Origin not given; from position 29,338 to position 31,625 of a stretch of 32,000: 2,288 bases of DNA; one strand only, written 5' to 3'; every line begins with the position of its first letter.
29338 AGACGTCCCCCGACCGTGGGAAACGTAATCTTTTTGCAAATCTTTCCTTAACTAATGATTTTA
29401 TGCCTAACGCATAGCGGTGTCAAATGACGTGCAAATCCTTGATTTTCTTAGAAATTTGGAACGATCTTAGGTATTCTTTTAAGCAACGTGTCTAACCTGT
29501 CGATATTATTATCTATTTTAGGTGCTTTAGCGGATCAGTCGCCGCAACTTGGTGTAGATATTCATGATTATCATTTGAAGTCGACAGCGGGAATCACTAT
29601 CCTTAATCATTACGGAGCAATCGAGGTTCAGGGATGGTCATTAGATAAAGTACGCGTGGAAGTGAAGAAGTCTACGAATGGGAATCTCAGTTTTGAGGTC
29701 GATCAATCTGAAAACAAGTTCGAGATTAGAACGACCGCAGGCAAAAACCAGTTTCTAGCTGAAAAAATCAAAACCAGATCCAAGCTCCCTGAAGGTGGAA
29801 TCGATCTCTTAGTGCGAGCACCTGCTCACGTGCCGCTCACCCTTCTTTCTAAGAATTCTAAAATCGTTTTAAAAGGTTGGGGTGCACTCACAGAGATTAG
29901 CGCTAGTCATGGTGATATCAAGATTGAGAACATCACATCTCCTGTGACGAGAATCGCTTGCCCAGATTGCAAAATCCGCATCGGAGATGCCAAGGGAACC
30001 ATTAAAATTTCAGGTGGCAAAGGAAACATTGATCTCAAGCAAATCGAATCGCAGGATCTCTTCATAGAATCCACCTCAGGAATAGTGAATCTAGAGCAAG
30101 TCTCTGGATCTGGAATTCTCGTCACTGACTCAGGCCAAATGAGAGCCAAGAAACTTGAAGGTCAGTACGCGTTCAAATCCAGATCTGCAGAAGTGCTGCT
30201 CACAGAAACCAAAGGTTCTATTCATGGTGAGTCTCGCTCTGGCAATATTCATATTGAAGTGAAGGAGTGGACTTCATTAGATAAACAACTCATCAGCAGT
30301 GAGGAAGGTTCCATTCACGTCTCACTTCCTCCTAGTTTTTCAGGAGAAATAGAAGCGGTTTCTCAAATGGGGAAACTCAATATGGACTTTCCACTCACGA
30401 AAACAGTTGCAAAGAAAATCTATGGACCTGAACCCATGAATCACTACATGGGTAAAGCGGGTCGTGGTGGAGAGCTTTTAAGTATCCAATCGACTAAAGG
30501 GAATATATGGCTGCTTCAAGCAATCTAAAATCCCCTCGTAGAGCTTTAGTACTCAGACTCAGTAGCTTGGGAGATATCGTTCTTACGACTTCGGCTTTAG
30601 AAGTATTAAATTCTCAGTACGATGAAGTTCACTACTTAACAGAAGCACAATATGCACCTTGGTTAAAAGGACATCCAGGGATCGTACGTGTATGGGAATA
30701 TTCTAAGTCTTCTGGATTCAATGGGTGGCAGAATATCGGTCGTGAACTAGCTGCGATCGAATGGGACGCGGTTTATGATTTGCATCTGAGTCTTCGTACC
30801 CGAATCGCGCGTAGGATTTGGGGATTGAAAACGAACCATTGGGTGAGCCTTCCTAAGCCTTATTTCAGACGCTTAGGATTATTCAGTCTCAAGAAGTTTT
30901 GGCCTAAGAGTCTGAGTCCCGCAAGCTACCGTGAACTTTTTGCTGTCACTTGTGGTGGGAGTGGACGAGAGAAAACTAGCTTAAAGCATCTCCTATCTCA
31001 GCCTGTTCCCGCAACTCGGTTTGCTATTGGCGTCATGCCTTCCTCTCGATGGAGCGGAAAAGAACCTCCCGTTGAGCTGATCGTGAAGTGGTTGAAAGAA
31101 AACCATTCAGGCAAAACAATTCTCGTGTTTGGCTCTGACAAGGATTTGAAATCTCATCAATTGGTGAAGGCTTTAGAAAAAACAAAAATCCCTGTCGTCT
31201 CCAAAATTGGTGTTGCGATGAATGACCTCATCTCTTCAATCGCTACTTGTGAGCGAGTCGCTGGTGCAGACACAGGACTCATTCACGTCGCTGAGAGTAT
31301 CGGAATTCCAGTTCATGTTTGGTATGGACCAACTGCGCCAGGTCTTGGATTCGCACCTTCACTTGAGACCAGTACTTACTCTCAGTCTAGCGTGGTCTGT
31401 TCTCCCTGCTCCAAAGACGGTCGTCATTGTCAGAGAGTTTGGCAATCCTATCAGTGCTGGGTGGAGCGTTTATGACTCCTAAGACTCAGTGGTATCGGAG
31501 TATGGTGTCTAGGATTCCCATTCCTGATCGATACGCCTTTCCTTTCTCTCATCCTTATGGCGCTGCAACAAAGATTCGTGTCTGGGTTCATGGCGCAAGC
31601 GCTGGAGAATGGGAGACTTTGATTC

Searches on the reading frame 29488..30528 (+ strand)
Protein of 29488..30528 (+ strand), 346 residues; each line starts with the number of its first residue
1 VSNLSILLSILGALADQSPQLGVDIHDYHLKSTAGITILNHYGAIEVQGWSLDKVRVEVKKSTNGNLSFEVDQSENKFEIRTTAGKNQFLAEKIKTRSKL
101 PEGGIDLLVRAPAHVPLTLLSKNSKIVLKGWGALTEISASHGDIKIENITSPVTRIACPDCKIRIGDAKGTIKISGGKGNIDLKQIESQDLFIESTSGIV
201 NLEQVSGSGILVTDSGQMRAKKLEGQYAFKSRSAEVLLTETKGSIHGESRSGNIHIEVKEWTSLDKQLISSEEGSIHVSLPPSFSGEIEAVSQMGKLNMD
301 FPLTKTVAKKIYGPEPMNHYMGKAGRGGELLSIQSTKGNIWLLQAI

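Call 10: search_protein_families(library=pfam, proteins=[window:29488-30528:+])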
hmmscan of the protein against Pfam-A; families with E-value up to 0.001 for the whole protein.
window:29488-30528:+ (346 aa): 2 families
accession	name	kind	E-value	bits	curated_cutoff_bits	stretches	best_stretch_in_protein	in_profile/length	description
PF13349.12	DUF4097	-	3.9e-15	56.3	22.9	1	44-233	22-184/247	Toastrack DUF4097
PF24016.2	DUF7330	-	2.7e-06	27.5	27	1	239-306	68-137/187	Domain of unknown function (DUF7330)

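Call 12: find_homologous_proteins(query=window:29488-30528:+, max_evalue=1e-10)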
Query window:29488-30528:+ (346 aa): 3 proteins with E <= 1e-10 among 3799 candidates.
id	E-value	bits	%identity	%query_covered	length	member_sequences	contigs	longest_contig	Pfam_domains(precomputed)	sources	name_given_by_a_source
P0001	1.5e-221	752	100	100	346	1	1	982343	PF13349.13,PF24016.2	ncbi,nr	ncbi:MAG: DUF4097 family beta strand repeat protein [Xanthomonadaceae bacterium]|nr:DUF4097 family b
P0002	2.6e-167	574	75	100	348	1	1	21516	PF13349.13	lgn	-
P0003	1.8e-145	502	72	89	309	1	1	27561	PF13349.13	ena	-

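Call 13: find_encoding_contigs(protein=P0001, flank=4000, max_places=3)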
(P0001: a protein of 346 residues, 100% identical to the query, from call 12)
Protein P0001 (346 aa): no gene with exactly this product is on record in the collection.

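Call 14: find_encoding_contigs(protein=P0002, flank=6000, max_places=3)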
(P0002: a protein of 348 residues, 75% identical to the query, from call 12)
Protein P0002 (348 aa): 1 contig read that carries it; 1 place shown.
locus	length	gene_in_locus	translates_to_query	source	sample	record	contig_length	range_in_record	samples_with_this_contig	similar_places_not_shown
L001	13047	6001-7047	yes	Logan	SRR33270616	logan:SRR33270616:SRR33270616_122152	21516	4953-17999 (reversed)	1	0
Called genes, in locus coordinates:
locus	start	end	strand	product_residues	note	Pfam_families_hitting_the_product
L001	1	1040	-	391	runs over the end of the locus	-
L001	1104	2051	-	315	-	PF13387:Lnb_N (weak)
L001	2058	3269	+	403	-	-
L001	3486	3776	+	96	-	PF19029:DUF883_C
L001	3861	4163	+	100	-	-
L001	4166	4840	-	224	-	PF13353:Fer4_12 (weak), PF04055:Radical_SAM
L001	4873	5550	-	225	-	-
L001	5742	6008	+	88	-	-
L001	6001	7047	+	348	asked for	PF13349:DUF4097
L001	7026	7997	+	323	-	PF01075:Glyco_transf_9 (weak)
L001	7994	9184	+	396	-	PF04413:Glycos_transf_N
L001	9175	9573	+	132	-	PF03061:4HBT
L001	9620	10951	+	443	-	-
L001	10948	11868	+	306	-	PF13439:Glyco_transf_4, PF00534:Glycos_transf_1, PF13692:Glyco_trans_1_4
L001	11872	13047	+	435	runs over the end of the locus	PF00206:Lyase_1, PF10397:ADSL_C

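Call 15: find_encoding_contigs(protein=P0003, flank=6000, max_places=3)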
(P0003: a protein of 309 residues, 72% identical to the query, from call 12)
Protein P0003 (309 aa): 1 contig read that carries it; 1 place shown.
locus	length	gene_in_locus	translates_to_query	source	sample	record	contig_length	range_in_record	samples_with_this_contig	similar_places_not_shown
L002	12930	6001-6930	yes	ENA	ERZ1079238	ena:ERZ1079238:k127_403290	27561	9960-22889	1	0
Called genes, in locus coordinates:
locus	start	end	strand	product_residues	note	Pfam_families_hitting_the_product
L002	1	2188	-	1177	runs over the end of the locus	PF02574:S-methyl_trans, PF00809:Pterin_bind, PF02607:B12-binding_2, PF02310:B12-binding, PF02965:Met_synt_B12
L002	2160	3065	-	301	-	PF02666:PS_Dcarbxylase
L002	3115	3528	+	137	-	PF04304:DUF454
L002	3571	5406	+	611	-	PF04055:Radical_SAM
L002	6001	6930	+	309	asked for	PF13349:DUF4097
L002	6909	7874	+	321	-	PF01075:Glyco_transf_9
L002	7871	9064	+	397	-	PF04413:Glycos_transf_N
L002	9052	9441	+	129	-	PF03061:4HBT (weak)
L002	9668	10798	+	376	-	-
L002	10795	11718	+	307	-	PF13439:Glyco_transf_4, PF13579:Glyco_trans_4_4 (faint), PF00534:Glycos_transf_1, PF13692:Glyco_trans_1_4, PF13524:Glyco_trans_1_2 (faint)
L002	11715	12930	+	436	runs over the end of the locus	PF00206:Lyase_1, PF10397:ADSL_C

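Call 30: find_related_loci(query=A2, collection=genome_contigs, flank=4000)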
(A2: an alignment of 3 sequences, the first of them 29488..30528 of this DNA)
Query A2 (346 aa) in genome_contigs; peptide patterns used: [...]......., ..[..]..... (x = any residue, [..] = any of these).
237 stretches matched a pattern; 1 encode a relative of the query (tblastn E <= 1e-3); 1 distinct loci.
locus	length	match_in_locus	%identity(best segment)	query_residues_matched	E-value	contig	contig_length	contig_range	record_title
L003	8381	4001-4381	26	32-157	4e-6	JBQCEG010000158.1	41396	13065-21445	MAG: Ginsengibacter sp. isolate bin114 k127_1490375, whole genome shotgun sequence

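Call 68: search_protein_families(library=pfam, proteins=[L001:4873-5550:-], max_evalue=0.01)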
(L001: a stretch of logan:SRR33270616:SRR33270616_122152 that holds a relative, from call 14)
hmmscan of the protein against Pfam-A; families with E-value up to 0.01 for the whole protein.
L001:4873-5550:- (225 aa): 0 families

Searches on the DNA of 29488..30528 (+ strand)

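Call 16: search_rna_families(sources=[L001, L002], threshold=gathering, show_alignments=4)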
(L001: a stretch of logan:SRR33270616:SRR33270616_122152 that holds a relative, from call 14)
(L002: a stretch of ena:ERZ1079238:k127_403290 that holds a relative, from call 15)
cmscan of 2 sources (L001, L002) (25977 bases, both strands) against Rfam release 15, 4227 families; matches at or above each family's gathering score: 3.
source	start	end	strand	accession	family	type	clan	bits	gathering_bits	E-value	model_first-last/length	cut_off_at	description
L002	5626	5723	-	RF01051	c-di-GMP-I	Cis-reg; riboswitch;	CL00126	63.8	35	1.5e-10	1-87/87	no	c-di-GMP-I riboswitch aptamer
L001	3305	3377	-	RF00005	tRNA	Gene; tRNA;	CL00001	62.7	29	1.3e-11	1-71/71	no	tRNA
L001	5724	5820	-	RF01051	c-di-GMP-I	Cis-reg; riboswitch;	CL00126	62.5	35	3.1e-10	1-87/87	no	c-di-GMP-I riboswitch aptamer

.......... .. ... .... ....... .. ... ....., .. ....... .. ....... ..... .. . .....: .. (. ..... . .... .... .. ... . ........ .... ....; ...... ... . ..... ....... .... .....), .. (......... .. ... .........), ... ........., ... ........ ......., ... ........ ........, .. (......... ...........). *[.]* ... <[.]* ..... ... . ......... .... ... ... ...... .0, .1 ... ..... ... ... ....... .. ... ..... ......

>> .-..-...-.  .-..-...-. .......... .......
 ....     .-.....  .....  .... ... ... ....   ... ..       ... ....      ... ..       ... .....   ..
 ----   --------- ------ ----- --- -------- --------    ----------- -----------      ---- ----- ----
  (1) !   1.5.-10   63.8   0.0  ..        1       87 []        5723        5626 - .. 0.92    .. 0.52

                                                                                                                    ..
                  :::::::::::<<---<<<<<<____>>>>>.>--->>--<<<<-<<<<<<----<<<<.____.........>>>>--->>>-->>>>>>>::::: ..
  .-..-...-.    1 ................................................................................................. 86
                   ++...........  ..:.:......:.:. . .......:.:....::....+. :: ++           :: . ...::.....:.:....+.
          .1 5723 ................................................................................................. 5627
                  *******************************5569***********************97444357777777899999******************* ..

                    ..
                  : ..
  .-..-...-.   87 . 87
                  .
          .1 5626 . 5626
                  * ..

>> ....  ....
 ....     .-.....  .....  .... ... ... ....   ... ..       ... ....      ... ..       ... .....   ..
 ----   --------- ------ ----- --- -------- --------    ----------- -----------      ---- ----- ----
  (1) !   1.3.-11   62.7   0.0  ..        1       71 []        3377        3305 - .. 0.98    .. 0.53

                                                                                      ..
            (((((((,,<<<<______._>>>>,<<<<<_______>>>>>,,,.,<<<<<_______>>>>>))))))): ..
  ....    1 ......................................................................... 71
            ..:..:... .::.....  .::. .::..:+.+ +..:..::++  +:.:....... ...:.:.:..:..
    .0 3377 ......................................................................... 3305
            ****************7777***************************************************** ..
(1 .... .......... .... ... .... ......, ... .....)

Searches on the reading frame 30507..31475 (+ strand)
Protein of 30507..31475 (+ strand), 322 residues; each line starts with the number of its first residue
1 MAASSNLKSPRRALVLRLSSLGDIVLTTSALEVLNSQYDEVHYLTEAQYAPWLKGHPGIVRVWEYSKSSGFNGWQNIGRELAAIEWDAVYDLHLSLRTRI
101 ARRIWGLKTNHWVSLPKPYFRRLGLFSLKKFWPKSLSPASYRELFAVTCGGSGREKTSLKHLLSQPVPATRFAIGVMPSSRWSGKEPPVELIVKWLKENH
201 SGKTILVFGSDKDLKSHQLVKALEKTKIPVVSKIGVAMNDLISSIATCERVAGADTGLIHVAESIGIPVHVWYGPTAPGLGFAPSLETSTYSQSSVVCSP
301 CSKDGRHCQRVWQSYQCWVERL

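Call 10: search_protein_families(library=pfam, proteins=[window:30507-31475:+])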
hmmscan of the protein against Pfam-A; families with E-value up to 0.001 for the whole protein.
window:30507-31475:+ (322 aa): 1 family
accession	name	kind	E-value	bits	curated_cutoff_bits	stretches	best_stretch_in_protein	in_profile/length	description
PF01075.23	Glyco_transf_9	-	1.9e-07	31.1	22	1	167-304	101-239/247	Glycosyltransferase family 9 (heptosyltransferase)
